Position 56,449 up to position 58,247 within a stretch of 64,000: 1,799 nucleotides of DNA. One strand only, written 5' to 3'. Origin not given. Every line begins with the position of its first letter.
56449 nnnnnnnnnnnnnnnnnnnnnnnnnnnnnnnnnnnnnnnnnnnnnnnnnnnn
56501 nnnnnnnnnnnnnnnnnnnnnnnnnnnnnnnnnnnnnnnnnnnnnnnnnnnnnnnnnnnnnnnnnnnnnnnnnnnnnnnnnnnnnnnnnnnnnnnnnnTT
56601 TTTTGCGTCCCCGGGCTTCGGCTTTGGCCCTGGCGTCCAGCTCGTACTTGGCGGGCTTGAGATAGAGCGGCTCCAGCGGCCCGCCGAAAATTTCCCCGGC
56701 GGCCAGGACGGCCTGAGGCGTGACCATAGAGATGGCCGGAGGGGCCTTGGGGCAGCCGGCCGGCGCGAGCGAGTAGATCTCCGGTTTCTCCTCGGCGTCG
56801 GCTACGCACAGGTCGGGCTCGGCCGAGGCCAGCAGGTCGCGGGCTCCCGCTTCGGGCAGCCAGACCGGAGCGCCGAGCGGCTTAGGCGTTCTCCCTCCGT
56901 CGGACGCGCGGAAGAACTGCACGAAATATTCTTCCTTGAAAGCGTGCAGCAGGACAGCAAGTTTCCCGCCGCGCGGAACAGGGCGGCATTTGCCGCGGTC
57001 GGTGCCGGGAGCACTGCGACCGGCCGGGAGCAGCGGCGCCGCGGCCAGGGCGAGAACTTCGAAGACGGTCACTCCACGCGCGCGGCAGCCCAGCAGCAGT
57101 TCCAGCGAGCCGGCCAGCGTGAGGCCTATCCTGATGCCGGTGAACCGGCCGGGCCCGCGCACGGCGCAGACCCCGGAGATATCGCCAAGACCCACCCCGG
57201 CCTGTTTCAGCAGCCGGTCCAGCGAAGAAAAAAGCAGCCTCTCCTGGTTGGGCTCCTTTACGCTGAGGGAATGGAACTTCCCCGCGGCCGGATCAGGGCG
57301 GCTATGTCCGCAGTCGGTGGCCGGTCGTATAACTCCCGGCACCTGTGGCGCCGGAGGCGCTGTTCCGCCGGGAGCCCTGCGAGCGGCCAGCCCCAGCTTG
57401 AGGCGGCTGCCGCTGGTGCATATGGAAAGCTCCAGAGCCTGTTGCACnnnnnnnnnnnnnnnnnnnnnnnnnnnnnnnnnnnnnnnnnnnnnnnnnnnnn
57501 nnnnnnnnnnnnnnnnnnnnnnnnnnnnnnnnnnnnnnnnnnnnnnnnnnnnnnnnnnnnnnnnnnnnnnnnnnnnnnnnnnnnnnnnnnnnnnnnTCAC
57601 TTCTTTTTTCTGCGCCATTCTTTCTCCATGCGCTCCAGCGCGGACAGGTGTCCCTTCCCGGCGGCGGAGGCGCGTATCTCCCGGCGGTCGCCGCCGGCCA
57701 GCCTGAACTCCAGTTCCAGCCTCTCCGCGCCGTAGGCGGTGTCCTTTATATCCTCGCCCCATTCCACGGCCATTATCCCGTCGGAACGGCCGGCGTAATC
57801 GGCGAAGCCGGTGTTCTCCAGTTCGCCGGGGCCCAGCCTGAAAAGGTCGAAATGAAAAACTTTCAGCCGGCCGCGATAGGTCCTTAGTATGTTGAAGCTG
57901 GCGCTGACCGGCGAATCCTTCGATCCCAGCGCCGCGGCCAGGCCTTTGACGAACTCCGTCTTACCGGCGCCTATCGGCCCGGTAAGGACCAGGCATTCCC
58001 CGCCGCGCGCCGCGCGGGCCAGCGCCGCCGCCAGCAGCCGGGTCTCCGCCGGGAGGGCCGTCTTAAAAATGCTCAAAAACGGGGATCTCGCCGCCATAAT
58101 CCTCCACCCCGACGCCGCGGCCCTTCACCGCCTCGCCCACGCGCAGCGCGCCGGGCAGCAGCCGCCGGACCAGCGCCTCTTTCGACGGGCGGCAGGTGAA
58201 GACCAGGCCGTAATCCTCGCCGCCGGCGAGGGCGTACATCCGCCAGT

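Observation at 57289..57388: Nested copy: one repeat inserted inside another within tsaB, still in frame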

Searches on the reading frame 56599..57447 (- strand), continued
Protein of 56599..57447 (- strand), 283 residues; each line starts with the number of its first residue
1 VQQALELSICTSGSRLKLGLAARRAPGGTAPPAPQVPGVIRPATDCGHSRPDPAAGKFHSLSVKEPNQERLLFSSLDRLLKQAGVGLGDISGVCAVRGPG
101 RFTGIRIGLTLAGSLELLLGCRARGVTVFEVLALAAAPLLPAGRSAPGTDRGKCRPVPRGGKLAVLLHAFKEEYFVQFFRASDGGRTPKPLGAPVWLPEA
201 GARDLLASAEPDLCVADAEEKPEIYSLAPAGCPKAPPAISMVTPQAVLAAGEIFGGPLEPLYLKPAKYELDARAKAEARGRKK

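Call 61: list_cluster_members(proteins=[window:56599-57447:-, window:57600-58097:-, window:59900-60325:-])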
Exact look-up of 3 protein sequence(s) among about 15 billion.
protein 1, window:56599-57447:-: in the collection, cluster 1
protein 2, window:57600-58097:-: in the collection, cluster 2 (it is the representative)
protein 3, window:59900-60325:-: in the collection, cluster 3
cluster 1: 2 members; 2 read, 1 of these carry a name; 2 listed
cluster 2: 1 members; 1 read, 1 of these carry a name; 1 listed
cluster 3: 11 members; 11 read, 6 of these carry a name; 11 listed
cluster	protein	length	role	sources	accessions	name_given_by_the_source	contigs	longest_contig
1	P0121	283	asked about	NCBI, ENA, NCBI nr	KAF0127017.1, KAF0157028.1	MAG: glycoprotease family protein [Elusimicrobia bacterium] | MAG: glycoprotease family protein [Elusimicrobiota bacterium]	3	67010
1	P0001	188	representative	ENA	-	-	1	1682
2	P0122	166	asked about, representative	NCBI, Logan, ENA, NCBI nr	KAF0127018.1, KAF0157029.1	MAG: hypothetical protein FD189_783 [Elusimicrobia bacterium] | MAG: hypothetical protein FD154_714 [Elusimicrobiota bacterium]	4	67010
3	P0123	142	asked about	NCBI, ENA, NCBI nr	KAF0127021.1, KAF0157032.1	MAG: hypothetical protein FD189_786 [Elusimicrobia bacterium] | MAG: hypothetical protein FD154_717 [Elusimicrobiota bacterium]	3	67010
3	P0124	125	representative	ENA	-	-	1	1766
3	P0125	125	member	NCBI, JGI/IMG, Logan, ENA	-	holo-[acyl-carrier protein] synthase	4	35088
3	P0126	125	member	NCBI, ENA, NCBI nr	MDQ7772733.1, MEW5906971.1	MAG: holo-ACP synthase [Elusimicrobiales bacterium] | holo-ACP synthase [Elusimicrobiales bacterium]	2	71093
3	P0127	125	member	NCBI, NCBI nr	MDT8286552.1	MAG: holo-ACP synthase [Elusimicrobiales bacterium] | holo-ACP synthase [Elusimicrobiales bacterium]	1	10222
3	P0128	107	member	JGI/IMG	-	holo-[acyl-carrier protein] synthase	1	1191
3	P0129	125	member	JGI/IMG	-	holo-[acyl-carrier protein] synthase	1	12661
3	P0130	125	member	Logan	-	-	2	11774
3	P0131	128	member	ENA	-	-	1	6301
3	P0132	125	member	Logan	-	-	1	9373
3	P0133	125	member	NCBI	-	-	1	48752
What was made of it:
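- Checked: The 283-aa TsaB is deposited from two NCBI MAGs, KAF0127017.1 and KAF0157028.1 (call 61).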

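Call 68: fold_search(model_id=the predicted structure, library=pdb)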
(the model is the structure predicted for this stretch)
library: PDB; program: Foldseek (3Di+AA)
matches with E <= 10: 1150; with E <= 0.001: 75
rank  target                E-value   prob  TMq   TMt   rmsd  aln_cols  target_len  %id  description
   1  5br9_C                1.4e-12  1.00  0.60  0.76   4.6       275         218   16  Crystal structure of an uncharacterized protein with similarity to peptidase YEAZ from Pseudomonas aeruginosa (released 2015-07-15)
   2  4ydu_C                1.4e-12  1.00  0.59  0.70   4.9       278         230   14  Crystal structure of E. coli YgjD-YeaZ heterodimer in complex with ADP (released 2015-03-04)
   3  1okj_A                2.8e-12  1.00  0.59  0.75   4.3       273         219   15  crystal structure of the essential E. coli YeaZ protein by MAD method using the gadolinium complex "DOTMA" (released 2004-09-16)
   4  4y0w_B                3.0e-12  1.00  0.58  0.75   4.3       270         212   17  YeaZ from Pseudomonas aeruginosa (released 2016-01-27)
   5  2gel_A                3.2e-12  1.00  0.58  0.74   5.2       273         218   16  2.05A crystal structure of Salmonella typhimurium YeaZ, form B (released 2006-08-01)
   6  5br9_B                4.0e-12  1.00  0.58  0.73   4.8       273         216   18  Crystal structure of an uncharacterized protein with similarity to peptidase YEAZ from Pseudomonas aeruginosa (released 2015-07-15)
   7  4wq5_D                4.3e-12  1.00  0.58  0.71   4.9       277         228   15  YgjD(V85E)-YeaZ heterodimer in complex with ATP (released 2015-01-28)
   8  4wq4_C                5.8e-12  1.00  0.58  0.71   4.8       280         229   14  E. coli YgjD(E12A)-YeaZ heterodimer in complex with ATP (released 2015-01-28)
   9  4wq5_C                6.2e-12  1.00  0.58  0.71   5.0       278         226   15  YgjD(V85E)-YeaZ heterodimer in complex with ATP (released 2015-01-28)
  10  2gem_A                7.4e-12  1.00  0.57  0.72   4.6       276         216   17  2.1A crystal structure of Salmonella tyhpimurium YeaZ, a putative Gram-negative RPF, form-A (released 2006-08-01)
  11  1okj_D                8.9e-12  1.00  0.57  0.71   4.7       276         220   16  crystal structure of the essential E. coli YeaZ protein by MAD method using the gadolinium complex "DOTMA" (released 2004-09-16)
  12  4y0w_C                1.7e-11  1.00  0.56  0.73   4.8       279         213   16  YeaZ from Pseudomonas aeruginosa (released 2016-01-27)
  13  4y0w_D                2.2e-11  1.00  0.53  0.71   5.1       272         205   16  YeaZ from Pseudomonas aeruginosa (released 2016-01-27)
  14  5br9_D                2.8e-11  1.00  0.56  0.72   4.7       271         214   18  Crystal structure of an uncharacterized protein with similarity to peptidase YEAZ from Pseudomonas aeruginosa (released 2015-07-15)
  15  1okj_B                3.2e-11  1.00  0.56  0.69   5.3       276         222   16  crystal structure of the essential E. coli YeaZ protein by MAD method using the gadolinium complex "DOTMA" (released 2004-09-16)
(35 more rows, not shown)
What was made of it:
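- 56596..57447 (-): tsaB coding sequence as annotated (283 aa, GTG start), host of three of the units. Fold matches YeaZ/TsaB structures at TM 0.70-0.76 (call 68).
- On TsaB/YeaZ (host gene): The model matches E. coli, Salmonella, Pseudomonas and Thermotoga YeaZ/TsaB structures at TMt 0.70-0.76 (call 68).
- It matches YeaZ/TsaB structures (call 68).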

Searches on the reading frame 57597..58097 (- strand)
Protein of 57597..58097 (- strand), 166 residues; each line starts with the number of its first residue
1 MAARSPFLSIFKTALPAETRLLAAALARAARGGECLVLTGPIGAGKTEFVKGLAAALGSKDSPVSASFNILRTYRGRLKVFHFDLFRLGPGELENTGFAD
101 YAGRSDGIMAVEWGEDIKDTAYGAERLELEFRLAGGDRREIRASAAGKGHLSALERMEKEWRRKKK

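Call 11: find_encoding_contigs(protein=window:57597-58097:-, flank=10000, max_places=6)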
Protein window:57597-58097:- (166 aa): 8 contigs read that carry it; 3 places shown.
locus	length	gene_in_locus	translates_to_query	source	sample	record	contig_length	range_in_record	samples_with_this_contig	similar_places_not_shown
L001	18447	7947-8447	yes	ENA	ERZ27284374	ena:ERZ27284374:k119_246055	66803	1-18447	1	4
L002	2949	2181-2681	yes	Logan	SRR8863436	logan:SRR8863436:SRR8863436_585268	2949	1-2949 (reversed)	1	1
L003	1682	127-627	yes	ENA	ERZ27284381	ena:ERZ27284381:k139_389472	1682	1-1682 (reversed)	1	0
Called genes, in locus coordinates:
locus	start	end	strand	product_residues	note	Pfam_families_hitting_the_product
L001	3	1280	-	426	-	?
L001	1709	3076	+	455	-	PF02878:PGM_PMM_I, PF02879:PGM_PMM_II, PF02880:PGM_PMM_III, PF00408:PGM_PMM_IV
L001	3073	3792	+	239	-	PF03740:PdxJ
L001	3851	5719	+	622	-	PF13522:GATase_6, PF13537:GATase_7, PF01380:SIS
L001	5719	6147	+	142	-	PF01648:ACPS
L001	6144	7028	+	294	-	PF01256:Carb_kinase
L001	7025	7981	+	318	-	PF00586:AIRS, PF02769:AIRS_C (weak)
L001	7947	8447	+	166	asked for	PF02367:TsaE, PF13191:AAA_16 (weak)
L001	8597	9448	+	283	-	PF00814:TsaD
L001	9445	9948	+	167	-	PF00583:Acetyltransf_1, PF13508:Acetyltransf_7, PF13673:Acetyltransf_10 (weak)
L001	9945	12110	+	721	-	PF00515:TPR_1 (faint), PF07719:TPR_2 (faint), PF12569:NatA_aux_su (faint), PF12895:ANAPC3 (faint), PF13181:TPR_8 (faint), PF13424:TPR_12 (faint), PF13432:TPR_16 (weak), PF23914:TPR_CcmH_CycH (weak), +10 more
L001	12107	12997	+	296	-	PF00288:GHMP_kinases_N, PF08544:GHMP_kinases_C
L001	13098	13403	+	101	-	PF04026:SpoVG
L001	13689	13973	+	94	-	PF01541:GIY-YIG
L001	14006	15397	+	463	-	PF00483:NTP_transferase, PF01128:IspD (faint), PF12804:NTP_transf_3, PF25084:LbH_EIF2B, PF25087:GMPPB_C (weak), PF00132:Hexapep, PF14602:Hexapep_2 (weak)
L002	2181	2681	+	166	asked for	PF02367:TsaE, PF13191:AAA_16 (weak)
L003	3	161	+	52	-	?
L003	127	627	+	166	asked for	PF02367:TsaE, PF13191:AAA_16 (weak)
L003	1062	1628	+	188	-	-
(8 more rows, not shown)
